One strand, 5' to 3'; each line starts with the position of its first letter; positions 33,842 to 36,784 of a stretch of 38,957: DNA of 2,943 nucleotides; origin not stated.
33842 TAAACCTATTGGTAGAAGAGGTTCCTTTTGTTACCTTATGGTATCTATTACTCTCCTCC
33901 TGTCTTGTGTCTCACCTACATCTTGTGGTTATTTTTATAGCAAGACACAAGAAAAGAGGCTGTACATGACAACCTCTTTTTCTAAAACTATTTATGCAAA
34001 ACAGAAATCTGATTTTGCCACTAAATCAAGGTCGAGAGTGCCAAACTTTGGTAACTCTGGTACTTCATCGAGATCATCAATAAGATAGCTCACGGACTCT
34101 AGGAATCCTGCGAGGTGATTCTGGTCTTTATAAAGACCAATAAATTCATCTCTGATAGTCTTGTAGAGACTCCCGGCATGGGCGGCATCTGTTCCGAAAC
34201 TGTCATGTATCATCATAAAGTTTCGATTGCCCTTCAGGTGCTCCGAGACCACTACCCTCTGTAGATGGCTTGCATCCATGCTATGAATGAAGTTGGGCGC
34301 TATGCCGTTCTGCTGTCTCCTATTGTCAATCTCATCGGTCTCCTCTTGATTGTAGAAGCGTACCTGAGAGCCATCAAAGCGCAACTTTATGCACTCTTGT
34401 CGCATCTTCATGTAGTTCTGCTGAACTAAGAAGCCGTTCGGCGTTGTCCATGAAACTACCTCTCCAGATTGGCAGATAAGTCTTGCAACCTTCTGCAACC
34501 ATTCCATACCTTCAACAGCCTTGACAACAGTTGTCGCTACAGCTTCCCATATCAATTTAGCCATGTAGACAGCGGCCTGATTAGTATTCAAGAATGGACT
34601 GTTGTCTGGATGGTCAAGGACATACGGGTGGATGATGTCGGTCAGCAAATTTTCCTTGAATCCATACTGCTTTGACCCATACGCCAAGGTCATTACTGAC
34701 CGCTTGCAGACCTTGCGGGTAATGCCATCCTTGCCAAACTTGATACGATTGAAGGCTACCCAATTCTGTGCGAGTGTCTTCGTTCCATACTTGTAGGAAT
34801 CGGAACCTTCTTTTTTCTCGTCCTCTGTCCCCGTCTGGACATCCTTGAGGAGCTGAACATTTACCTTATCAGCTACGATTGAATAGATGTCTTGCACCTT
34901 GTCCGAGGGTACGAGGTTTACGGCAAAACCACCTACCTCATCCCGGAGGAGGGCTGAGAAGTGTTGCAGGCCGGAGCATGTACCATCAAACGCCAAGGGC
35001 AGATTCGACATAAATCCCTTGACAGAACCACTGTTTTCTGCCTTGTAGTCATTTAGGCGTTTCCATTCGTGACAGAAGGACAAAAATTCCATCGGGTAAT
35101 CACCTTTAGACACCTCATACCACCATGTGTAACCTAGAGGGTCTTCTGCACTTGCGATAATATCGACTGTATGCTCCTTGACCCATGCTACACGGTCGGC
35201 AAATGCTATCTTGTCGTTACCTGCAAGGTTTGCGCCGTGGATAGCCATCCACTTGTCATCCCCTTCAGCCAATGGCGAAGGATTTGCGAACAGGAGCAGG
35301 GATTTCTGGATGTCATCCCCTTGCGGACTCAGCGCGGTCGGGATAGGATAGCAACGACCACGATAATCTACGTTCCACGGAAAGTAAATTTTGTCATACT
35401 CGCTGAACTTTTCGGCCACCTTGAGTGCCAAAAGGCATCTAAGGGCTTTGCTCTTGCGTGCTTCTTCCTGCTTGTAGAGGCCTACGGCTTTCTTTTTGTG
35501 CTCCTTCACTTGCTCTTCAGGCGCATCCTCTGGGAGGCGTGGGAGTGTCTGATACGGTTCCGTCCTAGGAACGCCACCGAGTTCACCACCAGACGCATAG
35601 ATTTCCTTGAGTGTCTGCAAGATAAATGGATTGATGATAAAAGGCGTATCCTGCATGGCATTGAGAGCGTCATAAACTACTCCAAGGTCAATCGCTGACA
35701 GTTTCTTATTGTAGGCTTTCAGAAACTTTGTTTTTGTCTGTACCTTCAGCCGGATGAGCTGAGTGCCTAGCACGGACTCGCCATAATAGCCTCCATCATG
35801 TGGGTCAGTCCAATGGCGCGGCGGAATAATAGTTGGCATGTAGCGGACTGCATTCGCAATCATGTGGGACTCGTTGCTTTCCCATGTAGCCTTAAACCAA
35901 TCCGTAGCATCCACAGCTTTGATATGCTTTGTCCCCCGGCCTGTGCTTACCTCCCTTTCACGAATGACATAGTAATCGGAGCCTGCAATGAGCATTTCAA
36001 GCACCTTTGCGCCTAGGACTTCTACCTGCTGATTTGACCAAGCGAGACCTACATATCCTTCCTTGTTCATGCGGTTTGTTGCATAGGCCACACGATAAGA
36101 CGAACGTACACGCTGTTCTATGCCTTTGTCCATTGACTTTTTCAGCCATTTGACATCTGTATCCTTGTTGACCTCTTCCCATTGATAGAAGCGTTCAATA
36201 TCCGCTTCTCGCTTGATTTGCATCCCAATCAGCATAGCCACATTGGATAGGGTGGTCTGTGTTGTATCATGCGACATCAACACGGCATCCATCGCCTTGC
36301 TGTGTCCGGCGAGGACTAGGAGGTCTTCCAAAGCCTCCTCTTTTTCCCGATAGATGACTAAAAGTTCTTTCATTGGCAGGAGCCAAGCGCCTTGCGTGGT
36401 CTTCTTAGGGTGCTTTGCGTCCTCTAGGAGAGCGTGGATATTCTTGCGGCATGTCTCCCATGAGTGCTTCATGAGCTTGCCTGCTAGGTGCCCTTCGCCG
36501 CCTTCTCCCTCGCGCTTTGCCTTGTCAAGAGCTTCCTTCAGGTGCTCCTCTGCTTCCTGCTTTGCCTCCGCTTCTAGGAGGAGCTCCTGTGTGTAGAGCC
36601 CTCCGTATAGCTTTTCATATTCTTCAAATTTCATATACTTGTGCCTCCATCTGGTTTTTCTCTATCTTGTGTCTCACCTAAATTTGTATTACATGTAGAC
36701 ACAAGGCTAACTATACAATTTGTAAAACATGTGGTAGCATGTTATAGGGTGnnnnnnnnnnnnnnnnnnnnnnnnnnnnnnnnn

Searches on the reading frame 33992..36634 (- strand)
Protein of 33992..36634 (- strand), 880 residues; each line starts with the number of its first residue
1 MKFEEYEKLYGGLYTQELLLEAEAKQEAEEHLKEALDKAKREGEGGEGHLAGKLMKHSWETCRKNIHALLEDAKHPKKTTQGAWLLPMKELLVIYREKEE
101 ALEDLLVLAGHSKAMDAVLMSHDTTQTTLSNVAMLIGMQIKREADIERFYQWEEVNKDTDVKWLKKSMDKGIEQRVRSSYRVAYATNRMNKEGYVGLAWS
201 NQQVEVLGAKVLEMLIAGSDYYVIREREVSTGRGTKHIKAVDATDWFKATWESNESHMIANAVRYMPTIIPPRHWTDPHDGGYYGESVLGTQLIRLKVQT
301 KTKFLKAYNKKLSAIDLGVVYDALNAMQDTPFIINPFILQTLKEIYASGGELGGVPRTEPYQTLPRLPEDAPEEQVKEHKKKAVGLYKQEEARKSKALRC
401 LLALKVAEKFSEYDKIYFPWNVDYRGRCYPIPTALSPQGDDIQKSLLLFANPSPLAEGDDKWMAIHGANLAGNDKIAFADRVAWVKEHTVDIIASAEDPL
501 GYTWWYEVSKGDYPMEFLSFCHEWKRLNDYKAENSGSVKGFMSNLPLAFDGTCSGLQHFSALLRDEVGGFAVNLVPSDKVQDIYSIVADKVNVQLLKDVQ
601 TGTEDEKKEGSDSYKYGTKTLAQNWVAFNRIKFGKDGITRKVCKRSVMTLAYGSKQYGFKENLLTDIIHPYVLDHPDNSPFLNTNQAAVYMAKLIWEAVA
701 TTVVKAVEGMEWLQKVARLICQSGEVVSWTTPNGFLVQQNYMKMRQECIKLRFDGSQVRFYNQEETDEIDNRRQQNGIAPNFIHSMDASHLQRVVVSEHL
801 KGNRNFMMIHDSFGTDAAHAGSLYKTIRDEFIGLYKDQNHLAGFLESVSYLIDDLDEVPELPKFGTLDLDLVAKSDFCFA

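Call 19: search_protein_families(library=pfam, proteins=[window:33992-36634:-], max_evalue=0.001)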
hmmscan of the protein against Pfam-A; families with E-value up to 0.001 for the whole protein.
window:33992-36634:- (880 aa): 2 families
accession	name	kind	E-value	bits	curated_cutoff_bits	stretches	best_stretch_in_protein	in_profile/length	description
PF00940.24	RNA_pol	-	1.9e-98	330.7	22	1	455-845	3-365/448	DNA-dependent RNA polymerase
PF14700.11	RPOL_N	-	1.1e-10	41.9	30.1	1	18-327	3-332/334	DNA-directed RNA polymerase N-terminal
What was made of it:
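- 33992..36634 (-): Single-subunit T7-type RNA polymerase (880 aa), the presumed target of the short protein. PF00940 E 1.9e-98 and PF14700 (call 19).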

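Call 65: search_dna_similar(query=window:33992-36634:-, collection=phages, mode=protein, max_evalue=1e-30, max_rows=25)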
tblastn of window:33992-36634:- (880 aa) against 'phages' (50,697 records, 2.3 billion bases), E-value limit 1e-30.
Records with a match: 2533; places in all: 2537; records where one place covers at least 80% of the query: 1798.
Best place of each record, by identity: <60% 2533.
By first word of the organism name: Klebsiella 677; Escherichia 364; Pseudomonas 327; Vibrio 131; Salmonella 113; Yersinia 92; Pectobacterium 84; Ralstonia 55; Xanthomonas 55; Aeromonas 45; and 74 more.
By host as written in the record: Klebsiella pneumoniae 365; - 359; Escherichia coli 123; Pseudomonas putida KT2440 and Paw85 53; Pseudomonas aeruginosa 44; Yersinia pestis 38; Pectobacterium atrosepticum DSM18077 33; Klebsiella pneumoniae 135080 30; and 635 more.
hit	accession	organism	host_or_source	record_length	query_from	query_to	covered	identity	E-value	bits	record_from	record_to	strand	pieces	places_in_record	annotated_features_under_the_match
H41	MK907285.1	Salmonella phage vB_SalM-LPST153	Salmonella enterica subsp. enterica ...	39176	127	880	86%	40.4%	1e-76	537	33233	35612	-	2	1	DNA-dependent RNA polymerase | RNA polymerase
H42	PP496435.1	Pseudomonas phage vB_PpuP-Vasula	Pseudomonas putida KT2440 and Paw85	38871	70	880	92%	36.7%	5e-133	446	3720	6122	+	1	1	RNA polymerase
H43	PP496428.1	Pseudomonas phage vB_PpuP-Kriimani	Pseudomonas putida KT2440 and Paw85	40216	68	880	92%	36.4%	3e-133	446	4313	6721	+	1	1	RNA polymerase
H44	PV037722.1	Pseudomonas phage Inox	Pseudomonas syringae pv. tomato str. ...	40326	68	880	92%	36.4%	5e-133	446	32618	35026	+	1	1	RNA polymerase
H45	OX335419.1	Klebsiella phage mtp14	Sewage and Seine river water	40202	123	880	86%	39.0%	8e-67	498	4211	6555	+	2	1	record has no annotation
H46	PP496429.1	Pseudomonas phage vB_PpuP-Maksa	Pseudomonas putida KT2440 and Paw85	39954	68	880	92%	36.3%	2e-133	447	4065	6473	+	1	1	RNA polymerase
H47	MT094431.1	Pseudomonas phage BIM BV-46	Pseudomonas fluorescens BIM B-582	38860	68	880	92%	36.3%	3e-133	446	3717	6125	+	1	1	RNA polymerase | promoter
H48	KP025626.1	Pseudomonas phage Pf-10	Pseudomonas fluorescens BIM B-582; ...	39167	68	880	92%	36.3%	3e-133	446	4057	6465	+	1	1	DNA-directed RNA polymerase | promoter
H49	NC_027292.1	Pseudomonas phage Pf-10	Pseudomonas fluorescens BIM B-582; ...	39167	68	880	92%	36.3%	3e-133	446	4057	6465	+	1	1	RNA polymerase | promoter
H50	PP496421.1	Pseudomonas phage vB_PpuP-Haage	Pseudomonas putida KT2440 and Paw85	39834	68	880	92%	36.3%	3e-133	446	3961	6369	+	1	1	RNA polymerase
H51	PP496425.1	Pseudomonas phage vB_PpuP-Keeri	Pseudomonas putida KT2440 and Paw85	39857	68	880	92%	36.3%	3e-133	446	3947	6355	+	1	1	RNA polymerase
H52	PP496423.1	Pseudomonas phage vB_PpuP-Issaku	Pseudomonas putida KT2440 and Paw85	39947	68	880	92%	36.3%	3e-133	446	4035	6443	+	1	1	RNA polymerase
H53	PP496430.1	Pseudomonas phage vB_PpuP-Nouni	Pseudomonas putida KT2440 and Paw85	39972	68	880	92%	36.3%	3e-133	446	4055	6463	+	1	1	RNA polymerase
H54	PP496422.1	Pseudomonas phage vB_PpuP-Hammaste-5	Pseudomonas putida KT2440 and Paw85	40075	68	880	92%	36.3%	3e-133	446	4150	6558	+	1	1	RNA polymerase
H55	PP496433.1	Pseudomonas phage vB_PpuP-Torve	Pseudomonas putida KT2440 and Paw85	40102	68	880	92%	36.3%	3e-133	446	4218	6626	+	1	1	RNA polymerase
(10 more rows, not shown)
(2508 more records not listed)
